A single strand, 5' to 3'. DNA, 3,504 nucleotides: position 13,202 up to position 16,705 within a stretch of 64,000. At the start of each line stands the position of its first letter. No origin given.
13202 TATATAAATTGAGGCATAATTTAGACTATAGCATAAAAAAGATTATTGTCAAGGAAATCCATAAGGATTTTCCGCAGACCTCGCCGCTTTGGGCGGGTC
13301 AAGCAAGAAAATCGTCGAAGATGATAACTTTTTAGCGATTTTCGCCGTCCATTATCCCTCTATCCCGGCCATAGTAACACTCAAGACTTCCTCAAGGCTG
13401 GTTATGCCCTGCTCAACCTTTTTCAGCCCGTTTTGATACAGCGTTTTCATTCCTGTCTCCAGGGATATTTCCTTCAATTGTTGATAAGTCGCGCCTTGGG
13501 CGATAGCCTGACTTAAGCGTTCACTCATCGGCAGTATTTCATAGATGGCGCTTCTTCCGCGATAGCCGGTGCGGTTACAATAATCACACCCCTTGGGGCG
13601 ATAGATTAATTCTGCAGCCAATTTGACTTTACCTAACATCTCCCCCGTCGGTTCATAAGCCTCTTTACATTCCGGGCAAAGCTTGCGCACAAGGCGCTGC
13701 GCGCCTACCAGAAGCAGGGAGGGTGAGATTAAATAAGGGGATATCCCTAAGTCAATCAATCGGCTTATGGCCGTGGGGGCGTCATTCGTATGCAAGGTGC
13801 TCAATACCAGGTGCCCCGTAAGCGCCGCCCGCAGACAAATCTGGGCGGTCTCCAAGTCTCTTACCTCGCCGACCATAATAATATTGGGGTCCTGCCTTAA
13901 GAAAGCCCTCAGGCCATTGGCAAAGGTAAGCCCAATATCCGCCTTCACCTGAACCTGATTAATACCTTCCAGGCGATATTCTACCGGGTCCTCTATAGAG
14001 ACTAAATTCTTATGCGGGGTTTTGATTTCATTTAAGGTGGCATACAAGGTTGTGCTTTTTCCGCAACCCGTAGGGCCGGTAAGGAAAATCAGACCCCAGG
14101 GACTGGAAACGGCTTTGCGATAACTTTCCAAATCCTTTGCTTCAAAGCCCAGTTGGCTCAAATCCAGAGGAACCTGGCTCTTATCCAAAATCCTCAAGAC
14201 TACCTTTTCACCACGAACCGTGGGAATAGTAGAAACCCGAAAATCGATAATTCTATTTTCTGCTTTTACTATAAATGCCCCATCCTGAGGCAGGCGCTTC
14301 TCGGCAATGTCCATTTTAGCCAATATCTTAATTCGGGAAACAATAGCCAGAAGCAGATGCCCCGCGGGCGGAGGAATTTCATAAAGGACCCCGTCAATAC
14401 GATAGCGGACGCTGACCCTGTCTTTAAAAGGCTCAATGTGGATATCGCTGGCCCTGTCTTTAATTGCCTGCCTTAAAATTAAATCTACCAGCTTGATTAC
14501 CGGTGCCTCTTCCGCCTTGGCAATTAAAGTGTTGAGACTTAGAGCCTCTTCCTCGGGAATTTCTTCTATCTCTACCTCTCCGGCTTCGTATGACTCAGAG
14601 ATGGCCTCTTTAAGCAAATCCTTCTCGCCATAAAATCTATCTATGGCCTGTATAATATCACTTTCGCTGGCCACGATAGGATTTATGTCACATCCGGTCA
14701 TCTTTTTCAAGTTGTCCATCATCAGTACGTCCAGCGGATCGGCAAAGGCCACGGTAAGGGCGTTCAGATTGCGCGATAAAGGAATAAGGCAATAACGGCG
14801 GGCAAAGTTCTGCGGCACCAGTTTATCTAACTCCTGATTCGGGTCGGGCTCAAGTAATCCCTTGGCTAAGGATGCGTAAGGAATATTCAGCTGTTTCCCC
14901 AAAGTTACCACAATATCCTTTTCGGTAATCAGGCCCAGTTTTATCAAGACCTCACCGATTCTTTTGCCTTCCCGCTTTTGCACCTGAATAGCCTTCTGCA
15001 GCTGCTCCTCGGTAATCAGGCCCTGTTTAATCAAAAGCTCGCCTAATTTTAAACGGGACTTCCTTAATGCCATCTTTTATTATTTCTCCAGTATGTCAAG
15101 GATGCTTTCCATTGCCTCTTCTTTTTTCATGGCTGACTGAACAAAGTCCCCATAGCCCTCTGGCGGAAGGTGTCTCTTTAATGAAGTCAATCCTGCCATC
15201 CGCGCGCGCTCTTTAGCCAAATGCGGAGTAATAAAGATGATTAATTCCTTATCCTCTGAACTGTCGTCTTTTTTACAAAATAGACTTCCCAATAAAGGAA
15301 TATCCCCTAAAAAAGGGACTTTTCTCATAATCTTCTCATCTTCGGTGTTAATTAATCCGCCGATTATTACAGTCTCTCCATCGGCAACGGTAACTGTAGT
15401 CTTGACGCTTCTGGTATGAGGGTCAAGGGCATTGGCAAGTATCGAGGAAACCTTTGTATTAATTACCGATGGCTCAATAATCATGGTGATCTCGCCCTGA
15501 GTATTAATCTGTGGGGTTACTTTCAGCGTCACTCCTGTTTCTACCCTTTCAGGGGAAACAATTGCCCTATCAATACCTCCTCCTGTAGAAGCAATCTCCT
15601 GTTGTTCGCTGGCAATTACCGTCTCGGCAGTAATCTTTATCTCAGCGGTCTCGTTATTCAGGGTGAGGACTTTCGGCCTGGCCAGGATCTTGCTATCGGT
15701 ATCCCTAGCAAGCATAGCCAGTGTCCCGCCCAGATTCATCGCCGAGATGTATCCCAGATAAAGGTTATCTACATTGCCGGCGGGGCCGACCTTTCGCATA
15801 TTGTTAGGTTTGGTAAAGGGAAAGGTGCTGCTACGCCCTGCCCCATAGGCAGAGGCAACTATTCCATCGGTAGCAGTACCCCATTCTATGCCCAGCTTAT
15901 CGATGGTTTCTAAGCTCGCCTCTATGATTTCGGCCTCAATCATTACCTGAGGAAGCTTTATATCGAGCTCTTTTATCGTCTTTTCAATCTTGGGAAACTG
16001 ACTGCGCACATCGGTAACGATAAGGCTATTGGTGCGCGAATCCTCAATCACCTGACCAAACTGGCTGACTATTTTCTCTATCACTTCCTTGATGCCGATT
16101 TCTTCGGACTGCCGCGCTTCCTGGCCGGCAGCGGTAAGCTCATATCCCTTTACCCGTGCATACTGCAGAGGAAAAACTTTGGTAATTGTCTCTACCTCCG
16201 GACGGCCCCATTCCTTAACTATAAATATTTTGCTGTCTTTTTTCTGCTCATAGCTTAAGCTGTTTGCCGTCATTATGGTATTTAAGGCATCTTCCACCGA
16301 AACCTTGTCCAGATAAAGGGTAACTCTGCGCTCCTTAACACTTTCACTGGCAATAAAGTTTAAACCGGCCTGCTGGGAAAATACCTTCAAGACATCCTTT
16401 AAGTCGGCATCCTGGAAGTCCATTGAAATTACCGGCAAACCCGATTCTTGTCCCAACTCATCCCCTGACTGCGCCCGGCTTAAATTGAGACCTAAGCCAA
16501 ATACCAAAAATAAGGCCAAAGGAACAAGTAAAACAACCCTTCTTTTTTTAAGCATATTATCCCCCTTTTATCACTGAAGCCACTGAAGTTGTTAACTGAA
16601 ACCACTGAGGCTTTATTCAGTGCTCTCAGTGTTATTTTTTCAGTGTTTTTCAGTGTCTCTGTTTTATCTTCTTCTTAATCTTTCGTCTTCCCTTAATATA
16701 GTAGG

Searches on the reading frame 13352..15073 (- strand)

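Call 66: search_protein_families(library=pfam, proteins=[window:13352-15073:-], max_evalue=0.001)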
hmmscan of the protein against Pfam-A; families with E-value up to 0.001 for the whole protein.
window:13352-15073:- (573 aa): 2 families
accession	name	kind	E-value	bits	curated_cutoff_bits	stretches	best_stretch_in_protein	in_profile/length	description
PF00437.27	T2SSE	-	1.3e-137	458.9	24.9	1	187-564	3-369/370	Type II/IV secretion system protein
PF05157.20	MshEN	-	9.3e-21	74.1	23.1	1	75-151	10-87/90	MshEN domain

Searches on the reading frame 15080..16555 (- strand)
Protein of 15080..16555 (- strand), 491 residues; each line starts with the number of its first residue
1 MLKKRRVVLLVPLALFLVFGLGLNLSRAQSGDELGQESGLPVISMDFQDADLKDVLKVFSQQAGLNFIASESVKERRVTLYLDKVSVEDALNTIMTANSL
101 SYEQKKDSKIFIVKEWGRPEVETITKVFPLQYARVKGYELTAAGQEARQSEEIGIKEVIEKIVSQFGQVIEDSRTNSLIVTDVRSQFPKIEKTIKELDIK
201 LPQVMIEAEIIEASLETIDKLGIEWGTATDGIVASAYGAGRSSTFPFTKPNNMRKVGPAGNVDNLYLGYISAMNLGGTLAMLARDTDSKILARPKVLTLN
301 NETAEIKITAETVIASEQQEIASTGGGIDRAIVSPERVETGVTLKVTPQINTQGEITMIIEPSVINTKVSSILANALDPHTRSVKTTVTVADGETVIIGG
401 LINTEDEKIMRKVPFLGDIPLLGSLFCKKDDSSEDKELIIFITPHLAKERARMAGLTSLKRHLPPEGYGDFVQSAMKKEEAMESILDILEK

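Call 66: search_protein_families(library=pfam, proteins=[window:15080-16555:-], max_evalue=0.001)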
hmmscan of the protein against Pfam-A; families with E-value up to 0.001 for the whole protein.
window:15080-16555:- (491 aa): 5 families
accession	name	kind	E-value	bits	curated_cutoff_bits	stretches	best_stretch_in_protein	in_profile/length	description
PF00263.26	Secretin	-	1.4e-43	148.8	27.5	1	282-447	2-168/169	Bacterial type II and III secretion system protein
PF03958.22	Secretin_N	-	8.8e-10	39.1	28.2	1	125-202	1-68/69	Bacterial type II/III secretion system short domain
PF07660.19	STN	-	2.1e-05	24.7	28.4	1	65-114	1-51/52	Secretin and TonB N terminus short domain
PF21305.2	type_II_gspD_N0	-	4e-05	23.8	27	1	45-92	1-48/71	GspD-like, N0 domain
PF16344.10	FecR_C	-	0.00011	22.6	24.4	1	46-112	3-70/70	FecR, C-terminal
